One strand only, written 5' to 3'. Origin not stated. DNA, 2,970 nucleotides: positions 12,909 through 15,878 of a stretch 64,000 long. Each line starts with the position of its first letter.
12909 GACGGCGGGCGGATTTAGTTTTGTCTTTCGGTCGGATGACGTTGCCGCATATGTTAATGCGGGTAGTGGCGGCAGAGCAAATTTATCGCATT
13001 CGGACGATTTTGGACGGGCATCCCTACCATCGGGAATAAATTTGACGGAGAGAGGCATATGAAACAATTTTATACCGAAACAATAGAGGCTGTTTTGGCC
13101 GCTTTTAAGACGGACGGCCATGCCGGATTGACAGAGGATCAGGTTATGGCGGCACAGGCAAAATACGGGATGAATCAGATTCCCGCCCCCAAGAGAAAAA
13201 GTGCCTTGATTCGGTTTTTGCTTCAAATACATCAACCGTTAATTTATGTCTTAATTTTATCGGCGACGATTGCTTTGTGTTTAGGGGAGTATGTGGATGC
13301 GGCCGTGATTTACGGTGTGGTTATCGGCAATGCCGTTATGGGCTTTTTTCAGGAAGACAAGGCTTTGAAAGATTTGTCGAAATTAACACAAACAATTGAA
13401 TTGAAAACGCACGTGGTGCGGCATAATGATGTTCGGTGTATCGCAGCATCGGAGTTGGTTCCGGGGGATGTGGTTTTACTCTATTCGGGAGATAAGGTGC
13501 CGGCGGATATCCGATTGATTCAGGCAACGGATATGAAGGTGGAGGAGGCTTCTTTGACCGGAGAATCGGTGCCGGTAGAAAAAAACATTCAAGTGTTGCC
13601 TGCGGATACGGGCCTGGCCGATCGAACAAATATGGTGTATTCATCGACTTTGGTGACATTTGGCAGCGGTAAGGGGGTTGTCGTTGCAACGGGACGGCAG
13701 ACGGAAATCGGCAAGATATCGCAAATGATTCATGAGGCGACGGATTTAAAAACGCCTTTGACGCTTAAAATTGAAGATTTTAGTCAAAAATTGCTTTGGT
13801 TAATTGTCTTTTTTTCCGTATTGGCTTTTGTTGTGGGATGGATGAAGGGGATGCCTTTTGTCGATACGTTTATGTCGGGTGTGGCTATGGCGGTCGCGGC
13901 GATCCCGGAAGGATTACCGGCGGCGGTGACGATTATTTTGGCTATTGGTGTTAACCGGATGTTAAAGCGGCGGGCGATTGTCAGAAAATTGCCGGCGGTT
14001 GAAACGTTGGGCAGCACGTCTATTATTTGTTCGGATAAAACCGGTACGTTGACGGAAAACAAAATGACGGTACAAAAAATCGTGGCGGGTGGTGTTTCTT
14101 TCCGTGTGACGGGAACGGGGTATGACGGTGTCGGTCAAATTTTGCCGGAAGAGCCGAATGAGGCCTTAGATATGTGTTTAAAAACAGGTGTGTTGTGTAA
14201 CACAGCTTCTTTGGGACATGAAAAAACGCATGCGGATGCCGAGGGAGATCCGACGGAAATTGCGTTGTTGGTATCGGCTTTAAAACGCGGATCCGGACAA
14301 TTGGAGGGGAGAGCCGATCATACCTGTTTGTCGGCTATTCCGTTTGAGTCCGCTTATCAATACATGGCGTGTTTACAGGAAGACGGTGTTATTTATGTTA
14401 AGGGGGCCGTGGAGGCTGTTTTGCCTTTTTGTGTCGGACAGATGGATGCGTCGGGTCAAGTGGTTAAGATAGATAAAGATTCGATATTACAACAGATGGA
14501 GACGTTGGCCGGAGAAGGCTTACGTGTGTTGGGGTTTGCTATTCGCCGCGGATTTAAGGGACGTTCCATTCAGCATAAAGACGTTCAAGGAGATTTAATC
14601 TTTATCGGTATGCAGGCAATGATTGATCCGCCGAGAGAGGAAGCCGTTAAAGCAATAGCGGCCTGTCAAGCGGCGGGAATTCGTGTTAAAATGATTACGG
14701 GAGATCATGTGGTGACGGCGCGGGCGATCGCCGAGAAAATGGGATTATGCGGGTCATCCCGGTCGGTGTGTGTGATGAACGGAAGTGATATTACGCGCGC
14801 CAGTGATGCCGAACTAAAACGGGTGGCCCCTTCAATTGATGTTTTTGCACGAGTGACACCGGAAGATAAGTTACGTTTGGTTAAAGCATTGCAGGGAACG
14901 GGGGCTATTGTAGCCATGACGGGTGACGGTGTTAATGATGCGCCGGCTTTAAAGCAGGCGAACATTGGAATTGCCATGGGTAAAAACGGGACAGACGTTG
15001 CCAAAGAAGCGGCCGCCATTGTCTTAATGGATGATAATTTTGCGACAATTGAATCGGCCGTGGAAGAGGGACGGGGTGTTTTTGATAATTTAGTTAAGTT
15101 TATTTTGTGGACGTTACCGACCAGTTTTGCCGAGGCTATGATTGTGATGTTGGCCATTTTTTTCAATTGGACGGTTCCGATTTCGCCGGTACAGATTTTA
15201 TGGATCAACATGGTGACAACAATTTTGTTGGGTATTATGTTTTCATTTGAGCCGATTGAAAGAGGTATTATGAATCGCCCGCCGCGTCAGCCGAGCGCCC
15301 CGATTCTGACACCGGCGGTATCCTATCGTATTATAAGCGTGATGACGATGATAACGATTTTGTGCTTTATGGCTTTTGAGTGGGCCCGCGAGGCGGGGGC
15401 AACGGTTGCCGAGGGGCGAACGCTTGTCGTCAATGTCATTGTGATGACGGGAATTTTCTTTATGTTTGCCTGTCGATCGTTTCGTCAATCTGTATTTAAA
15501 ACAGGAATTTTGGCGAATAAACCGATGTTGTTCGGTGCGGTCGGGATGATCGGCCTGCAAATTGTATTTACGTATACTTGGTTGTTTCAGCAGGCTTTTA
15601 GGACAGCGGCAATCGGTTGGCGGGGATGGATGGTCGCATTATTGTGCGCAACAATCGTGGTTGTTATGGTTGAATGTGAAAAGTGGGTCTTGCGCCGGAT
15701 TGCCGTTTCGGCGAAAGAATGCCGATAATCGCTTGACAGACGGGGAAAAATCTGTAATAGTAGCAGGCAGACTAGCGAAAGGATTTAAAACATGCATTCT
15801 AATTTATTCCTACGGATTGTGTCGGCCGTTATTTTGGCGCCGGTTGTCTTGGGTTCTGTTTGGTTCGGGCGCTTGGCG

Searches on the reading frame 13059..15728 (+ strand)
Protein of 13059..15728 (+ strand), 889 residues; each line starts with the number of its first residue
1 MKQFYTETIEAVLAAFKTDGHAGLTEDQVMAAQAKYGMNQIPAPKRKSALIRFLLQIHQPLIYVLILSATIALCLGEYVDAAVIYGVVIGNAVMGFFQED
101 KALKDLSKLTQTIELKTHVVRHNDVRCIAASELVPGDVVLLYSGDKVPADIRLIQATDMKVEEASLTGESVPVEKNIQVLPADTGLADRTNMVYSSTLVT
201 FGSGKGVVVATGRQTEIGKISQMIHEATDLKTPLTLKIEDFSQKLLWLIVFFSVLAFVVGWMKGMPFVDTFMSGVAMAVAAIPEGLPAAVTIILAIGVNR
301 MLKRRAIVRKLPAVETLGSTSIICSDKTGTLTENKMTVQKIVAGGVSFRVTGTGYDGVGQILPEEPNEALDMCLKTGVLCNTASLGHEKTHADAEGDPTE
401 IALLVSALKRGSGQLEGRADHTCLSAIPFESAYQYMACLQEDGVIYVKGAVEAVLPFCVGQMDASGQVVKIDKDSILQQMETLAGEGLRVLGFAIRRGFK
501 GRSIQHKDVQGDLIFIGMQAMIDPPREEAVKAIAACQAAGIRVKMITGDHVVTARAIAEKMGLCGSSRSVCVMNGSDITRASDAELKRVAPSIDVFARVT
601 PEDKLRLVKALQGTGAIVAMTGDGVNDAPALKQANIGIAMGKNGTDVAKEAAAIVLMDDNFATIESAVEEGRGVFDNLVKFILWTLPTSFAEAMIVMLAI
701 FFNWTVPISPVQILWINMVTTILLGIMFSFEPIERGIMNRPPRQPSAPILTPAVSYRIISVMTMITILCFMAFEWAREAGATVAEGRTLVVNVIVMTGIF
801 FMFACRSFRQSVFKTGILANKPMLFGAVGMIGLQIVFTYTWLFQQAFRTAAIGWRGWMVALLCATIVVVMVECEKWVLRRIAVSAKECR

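Call 18: search_protein_families(library=pfam, proteins=[window:13059-15728:+], max_evalue=0.001)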
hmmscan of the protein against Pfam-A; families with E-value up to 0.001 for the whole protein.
window:13059-15728:+ (889 aa): 7 families
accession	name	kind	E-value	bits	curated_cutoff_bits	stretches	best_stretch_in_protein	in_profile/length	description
PF00122.25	E1-E2_ATPase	-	9.7e-51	172.3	28.1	1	115-304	5-181/181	E1-E2 ATPase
PF00689.26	Cation_ATPase_C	-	2.8e-43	148.2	27.3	1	706-877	2-175/175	Cation transporting ATPase, C-terminus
PF00702.32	Hydrolase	-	3.1e-18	67.3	26.4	1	323-635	4-191/191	haloacid dehalogenase-like hydrolase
PF00690.31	Cation_ATPase_N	-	1.2e-16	60.6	20.4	1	5-71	2-68/69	Cation transporter/ATPase, N-terminus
PF13246.12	Cation_ATPase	-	2.6e-11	43.8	21.7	1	378-458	1-88/91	Cation transport ATPase (P-type)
PF08282.18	Hydrolase_3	-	9.8e-08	32.5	20.9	1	607-660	195-247/255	haloacid dehalogenase-like hydrolase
PF12710.13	HAD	-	4.7e-05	24.3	27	1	526-632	87-189/189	haloacid dehalogenase-like hydrolase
